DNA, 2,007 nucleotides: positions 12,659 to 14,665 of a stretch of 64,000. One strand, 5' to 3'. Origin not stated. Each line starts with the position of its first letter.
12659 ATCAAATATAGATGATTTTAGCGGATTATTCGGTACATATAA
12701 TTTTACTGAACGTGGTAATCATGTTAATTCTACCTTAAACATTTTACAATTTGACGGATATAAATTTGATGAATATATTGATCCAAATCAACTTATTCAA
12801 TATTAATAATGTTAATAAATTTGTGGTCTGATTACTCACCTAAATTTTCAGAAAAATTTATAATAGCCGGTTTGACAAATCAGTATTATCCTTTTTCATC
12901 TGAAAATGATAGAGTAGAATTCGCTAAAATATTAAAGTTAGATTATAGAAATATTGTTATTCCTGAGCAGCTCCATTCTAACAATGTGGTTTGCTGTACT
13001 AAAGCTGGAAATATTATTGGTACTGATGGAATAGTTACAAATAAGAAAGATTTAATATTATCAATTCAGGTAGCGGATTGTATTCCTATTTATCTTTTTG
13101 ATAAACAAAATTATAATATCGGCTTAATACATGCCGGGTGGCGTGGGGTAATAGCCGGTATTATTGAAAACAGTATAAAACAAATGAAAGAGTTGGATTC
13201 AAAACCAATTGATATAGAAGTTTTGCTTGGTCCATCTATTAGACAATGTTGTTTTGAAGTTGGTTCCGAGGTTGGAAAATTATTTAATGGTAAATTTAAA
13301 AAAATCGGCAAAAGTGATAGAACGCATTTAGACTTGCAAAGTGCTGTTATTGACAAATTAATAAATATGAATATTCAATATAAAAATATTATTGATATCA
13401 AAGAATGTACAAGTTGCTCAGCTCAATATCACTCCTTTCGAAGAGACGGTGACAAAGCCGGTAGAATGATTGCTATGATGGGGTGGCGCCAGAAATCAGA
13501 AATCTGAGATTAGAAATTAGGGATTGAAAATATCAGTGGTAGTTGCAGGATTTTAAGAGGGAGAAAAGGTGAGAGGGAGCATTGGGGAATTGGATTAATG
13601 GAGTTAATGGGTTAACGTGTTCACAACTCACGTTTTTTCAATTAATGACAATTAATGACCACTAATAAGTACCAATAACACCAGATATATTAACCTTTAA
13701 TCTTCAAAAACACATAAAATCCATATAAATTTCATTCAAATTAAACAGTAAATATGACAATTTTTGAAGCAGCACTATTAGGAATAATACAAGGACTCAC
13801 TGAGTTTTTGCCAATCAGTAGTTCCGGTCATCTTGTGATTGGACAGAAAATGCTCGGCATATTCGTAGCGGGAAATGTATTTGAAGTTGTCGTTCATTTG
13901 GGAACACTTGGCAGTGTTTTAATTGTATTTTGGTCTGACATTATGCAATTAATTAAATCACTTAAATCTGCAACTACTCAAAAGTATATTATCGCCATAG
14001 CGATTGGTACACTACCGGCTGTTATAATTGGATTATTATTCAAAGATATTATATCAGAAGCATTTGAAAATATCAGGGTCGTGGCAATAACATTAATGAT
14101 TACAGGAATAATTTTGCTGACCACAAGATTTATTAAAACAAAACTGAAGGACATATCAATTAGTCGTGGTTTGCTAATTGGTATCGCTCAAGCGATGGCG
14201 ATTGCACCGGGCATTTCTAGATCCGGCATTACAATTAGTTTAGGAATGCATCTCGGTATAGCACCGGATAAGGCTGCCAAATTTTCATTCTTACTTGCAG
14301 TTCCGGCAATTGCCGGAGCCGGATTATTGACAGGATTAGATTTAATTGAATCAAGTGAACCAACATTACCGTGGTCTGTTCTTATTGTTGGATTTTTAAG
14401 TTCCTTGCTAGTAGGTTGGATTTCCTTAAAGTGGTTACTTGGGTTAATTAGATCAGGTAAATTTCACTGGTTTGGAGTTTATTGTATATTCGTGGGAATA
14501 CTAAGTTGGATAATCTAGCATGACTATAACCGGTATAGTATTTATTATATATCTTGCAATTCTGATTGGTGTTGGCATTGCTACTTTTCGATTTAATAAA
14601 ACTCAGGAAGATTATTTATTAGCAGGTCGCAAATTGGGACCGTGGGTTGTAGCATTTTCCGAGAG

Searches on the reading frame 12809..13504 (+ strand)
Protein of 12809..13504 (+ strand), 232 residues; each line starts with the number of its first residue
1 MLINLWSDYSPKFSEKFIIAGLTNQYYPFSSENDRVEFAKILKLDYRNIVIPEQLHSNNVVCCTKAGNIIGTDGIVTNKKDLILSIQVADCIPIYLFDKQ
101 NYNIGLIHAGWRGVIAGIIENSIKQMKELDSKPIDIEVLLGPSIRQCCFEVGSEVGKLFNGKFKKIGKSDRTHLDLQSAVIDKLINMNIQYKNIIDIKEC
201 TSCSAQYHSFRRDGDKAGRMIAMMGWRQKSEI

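Call 21: search_protein_families(library=ncbifam, proteins=[window:12809-13504:+])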
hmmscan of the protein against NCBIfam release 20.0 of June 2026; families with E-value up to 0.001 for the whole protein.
window:12809-13504:+ (232 aa): 2 families
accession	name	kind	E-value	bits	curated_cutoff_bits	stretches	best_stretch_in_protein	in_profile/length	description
TIGR00726.1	TIGR00726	equivalog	2.2e-48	164.6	141.15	1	36-224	29-220/223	peptidoglycan editing factor PgeF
NF007998.1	PRK10723.1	equivalog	6e-24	84.9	369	1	37-224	53-240/243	purine nucleoside phosphorylase YfiH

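Call 45: find_homologous_proteins(query=window:12809-13504:+, max_evalue=1e-20)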
Query window:12809-13504:+ (232 aa): 249 proteins with E <= 1e-20 among 392 candidates; the best 120 are listed.
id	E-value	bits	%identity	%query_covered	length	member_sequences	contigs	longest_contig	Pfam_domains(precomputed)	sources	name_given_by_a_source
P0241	8.7e-144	495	95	100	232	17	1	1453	PF02578.21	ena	-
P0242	1.9e-128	445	85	99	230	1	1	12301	PF02578.21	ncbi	-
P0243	2.0e-126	438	83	100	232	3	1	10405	PF02578.21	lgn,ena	-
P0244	3.9e-126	437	85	100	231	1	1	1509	PF02578.21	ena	-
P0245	2.2e-119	415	80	100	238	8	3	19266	PF02578.21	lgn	-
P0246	1.3e-118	413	79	98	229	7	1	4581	PF02578.21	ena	-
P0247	5.7e-118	411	79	100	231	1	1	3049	PF02578.21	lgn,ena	-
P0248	2.8e-117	408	79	100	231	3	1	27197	PF02578.21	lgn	-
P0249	8.0e-116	404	79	97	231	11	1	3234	PF02578.21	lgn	-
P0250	5.1e-114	398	77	100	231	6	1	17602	PF02578.21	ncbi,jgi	jgi:YfiH family protein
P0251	6.8e-113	394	77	100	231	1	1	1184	PF02578.21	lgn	-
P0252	1.8e-111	389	74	100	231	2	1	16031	PF02578.21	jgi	jgi:YfiH family protein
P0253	1.1e-110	387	74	100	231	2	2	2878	PF02578.21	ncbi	ncbi:MAG: peptidoglycan editing factor PgeF [Candidatus Neomarinimicrobiota bacterium]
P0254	1.7e-110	386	74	100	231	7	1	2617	PF02578.21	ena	-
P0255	1.2e-108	380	76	95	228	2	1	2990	PF02578.21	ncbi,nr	ncbi:peptidoglycan editing factor PgeF [bacterium]|nr:peptidoglycan editing factor PgeF [bacterium]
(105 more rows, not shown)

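Call 47: find_encoding_contigs(protein=P0243, flank=10000, max_places=1)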
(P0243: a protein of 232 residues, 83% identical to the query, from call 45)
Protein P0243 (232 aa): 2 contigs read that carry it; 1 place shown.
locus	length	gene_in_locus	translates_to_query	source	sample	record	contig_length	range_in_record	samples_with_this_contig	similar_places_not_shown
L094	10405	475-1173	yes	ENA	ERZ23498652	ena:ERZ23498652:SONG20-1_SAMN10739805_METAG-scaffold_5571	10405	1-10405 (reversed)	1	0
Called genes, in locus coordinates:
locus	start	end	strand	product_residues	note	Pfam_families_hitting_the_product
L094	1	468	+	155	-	?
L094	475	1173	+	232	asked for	PF02578:Cu-oxidase_4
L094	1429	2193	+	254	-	PF02673:BacA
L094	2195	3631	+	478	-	PF00474:SSF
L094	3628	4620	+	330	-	PF06144:DNA_pol3_delta (weak)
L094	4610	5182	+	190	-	PF04542:Sigma70_r2, PF08281:Sigma70_r4_2, PF04545:Sigma70_r4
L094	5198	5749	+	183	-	-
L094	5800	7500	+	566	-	PF13185:GAF_2 (faint), PF00990:GGDEF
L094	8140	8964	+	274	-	PF00515:TPR_1 (faint), PF12895:ANAPC3 (faint), PF13174:TPR_6 (faint), PF13432:TPR_16 (weak), PF13424:TPR_12 (weak), PF14559:TPR_19 (weak), PF07719:TPR_2 (weak), PF13181:TPR_8 (weak), +10 more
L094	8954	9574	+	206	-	-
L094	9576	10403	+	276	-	?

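Call 48: find_encoding_contigs(protein=P0242, flank=10000, max_places=1)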
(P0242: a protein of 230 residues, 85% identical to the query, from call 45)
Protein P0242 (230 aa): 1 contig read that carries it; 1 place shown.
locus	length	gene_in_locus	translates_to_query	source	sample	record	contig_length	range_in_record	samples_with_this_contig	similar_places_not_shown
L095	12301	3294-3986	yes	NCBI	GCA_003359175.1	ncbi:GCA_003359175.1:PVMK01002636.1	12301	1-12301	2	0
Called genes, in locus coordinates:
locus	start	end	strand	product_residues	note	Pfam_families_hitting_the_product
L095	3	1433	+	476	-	?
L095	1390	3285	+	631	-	PF04348:LppC (weak), PF13458:Peripla_BP_6, PF01094:ANF_receptor (weak)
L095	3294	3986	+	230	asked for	PF02578:Cu-oxidase_4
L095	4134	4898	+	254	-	PF02673:BacA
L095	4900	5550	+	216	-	PF00474:SSF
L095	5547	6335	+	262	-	PF00474:SSF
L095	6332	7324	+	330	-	PF06144:DNA_pol3_delta (faint)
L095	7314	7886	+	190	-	PF04542:Sigma70_r2, PF08281:Sigma70_r4_2, PF04545:Sigma70_r4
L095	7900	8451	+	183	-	-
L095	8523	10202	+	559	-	PF13185:GAF_2 (faint), PF00990:GGDEF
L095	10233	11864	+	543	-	PF14559:TPR_19 (weak), PF21033:RMD1-3 (weak), PF12895:ANAPC3 (weak), PF13424:TPR_12 (weak), PF25062:ARM_TT21_N (weak), PF14559:TPR_19 (weak), PF00515:TPR_1, PF07719:TPR_2 (weak), +21 more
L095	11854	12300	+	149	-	?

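Call 49: find_encoding_contigs(protein=P0245, flank=10000, max_places=1)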
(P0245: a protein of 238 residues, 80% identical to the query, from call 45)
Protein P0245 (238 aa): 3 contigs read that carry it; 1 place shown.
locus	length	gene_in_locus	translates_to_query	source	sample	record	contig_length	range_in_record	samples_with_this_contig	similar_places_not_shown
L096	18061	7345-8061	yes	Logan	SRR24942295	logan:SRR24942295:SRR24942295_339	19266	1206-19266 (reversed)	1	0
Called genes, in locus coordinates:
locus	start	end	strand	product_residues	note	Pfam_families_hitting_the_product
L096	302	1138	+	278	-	PF17848:Zn_ribbon_ACC, PF01039:Carboxyl_trans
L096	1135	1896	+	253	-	PF01975:SurE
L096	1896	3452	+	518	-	PF00117:GATase, PF07722:Peptidase_C26, PF02540:NAD_synthase, PF00958:GMP_synt_C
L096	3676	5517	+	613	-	PF13522:GATase_6, PF13537:GATase_7, PF01380:SIS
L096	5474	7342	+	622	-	PF04348:LppC (faint), PF13458:Peripla_BP_6, PF01094:ANF_receptor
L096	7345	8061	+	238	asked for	PF02578:Cu-oxidase_4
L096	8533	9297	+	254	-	PF02673:BacA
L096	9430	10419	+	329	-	PF06144:DNA_pol3_delta (weak)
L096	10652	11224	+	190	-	PF04542:Sigma70_r2, PF08281:Sigma70_r4_2, PF04545:Sigma70_r4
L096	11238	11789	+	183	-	-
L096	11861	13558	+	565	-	PF13185:GAF_2 (faint), PF00990:GGDEF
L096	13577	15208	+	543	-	-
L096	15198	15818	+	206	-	-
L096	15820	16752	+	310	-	PF00535:Glycos_transf_2, PF10111:Glyco_tranf_2_2, PF13641:Glyco_tranf_2_3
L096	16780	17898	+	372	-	PF13439:Glyco_transf_4, PF00534:Glycos_transf_1, PF13692:Glyco_trans_1_4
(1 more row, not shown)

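Call 50: find_encoding_contigs(protein=P0248, flank=10000, max_places=1)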
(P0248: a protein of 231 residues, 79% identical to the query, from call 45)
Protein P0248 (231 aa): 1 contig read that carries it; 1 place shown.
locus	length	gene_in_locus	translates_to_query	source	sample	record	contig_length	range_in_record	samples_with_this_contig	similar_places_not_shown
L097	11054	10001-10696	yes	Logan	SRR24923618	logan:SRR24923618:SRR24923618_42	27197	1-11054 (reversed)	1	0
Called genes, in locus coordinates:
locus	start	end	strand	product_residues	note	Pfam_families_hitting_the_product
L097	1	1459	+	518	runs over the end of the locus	PF00072:Response_reg, PF08665:PglZ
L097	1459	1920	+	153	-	PF02367:TsaE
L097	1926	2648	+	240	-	PF00814:TsaD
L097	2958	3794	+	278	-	PF17848:Zn_ribbon_ACC, PF01039:Carboxyl_trans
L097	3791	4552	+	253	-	PF01975:SurE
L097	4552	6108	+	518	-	PF00117:GATase, PF07722:Peptidase_C26, PF02540:NAD_synthase, PF00958:GMP_synt_C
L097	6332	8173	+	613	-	PF13522:GATase_6, PF13537:GATase_7, PF01380:SIS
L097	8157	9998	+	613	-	PF04348:LppC (weak), PF13458:Peripla_BP_6, PF01094:ANF_receptor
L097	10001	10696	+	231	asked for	PF02578:Cu-oxidase_4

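Call 67: find_encoding_contigs(protein=P0246, flank=3000, max_places=1)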
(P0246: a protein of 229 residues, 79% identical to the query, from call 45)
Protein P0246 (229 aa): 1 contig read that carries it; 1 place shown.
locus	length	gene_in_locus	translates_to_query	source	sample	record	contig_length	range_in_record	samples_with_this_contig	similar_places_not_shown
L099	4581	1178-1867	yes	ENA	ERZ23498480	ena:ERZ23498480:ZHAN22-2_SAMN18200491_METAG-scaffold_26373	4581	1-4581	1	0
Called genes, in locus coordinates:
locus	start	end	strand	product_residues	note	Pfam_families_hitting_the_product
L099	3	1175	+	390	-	?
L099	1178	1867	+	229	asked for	PF02578:Cu-oxidase_4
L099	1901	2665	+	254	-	PF02673:BacA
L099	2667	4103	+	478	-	PF00474:SSF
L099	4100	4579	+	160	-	?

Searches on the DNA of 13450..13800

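Call 81: search_rna_families(source=window, start=13450, end=13800, threshold=evalue, max_evalue=1)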
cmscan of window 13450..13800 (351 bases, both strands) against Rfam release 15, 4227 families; matches with E-value up to 1: 1.
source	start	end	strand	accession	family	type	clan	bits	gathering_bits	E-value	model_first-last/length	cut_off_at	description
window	13590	13723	-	RF01295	SCARNA7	Gene; snRNA; snoRNA; scaRNA;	-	13.5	65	0.25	1-330/330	no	Small Cajal body-specific RNA 7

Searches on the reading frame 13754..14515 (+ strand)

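Call 21: search_protein_families(library=ncbifam, proteins=[window:13754-14515:+])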
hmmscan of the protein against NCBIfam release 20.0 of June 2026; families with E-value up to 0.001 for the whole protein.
window:13754-14515:+ (254 aa): 12 families
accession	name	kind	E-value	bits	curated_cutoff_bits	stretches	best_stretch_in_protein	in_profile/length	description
TIGR00753.1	undec_PP_bacA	equivalog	7.3e-63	212.6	217.5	1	6-248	1-255/255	undecaprenyl-diphosphatase UppP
NF001390.0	PRK00281.1-4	equivalog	2.8e-61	207.4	260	1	2-251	5-262/272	undecaprenyl-diphosphate phosphatase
NF001393.0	PRK00281.2-4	equivalog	5.7e-59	199.7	284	1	1-250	1-259/266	undecaprenyl-diphosphate phosphatase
NF001392.0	PRK00281.2-1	equivalog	3.3e-54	184.3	308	1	1-250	5-267/280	undecaprenyl-diphosphate phosphatase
NF001389.0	PRK00281.1-2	equivalog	5.3e-54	183.4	262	1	2-251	5-260/272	undecaprenyl-diphosphate phosphatase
NF001394.0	PRK00281.2-5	equivalog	6.3e-50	170.2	311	1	2-250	7-270/281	undecaprenyl-diphosphate phosphatase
NF001388.0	PRK00281.1-1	equivalog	7.7e-46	156.8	362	1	3-252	7-269/273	undecaprenyl-diphosphate phosphatase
NF001391.0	PRK00281.1-5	equivalog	7.2e-44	150.2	293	1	2-250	5-268/279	undecaprenyl-diphosphate phosphatase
NF001397.0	PRK00281.3-4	equivalog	9.2e-44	150.1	363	1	1-253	1-276/281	undecaprenyl-diphosphate phosphatase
NF001395.0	PRK00281.3-1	equivalog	2e-31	109.5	394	2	129-252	178-300/306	undecaprenyl-diphosphate phosphatase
NF001396.0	PRK00281.3-3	equivalog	4e-30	105.6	382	1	3-250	4-259/264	undecaprenyl-diphosphate phosphatase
NF001398.0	PRK00281.3-5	equivalog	1.1e-25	91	354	1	3-254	4-276/278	undecaprenyl-diphosphate phosphatase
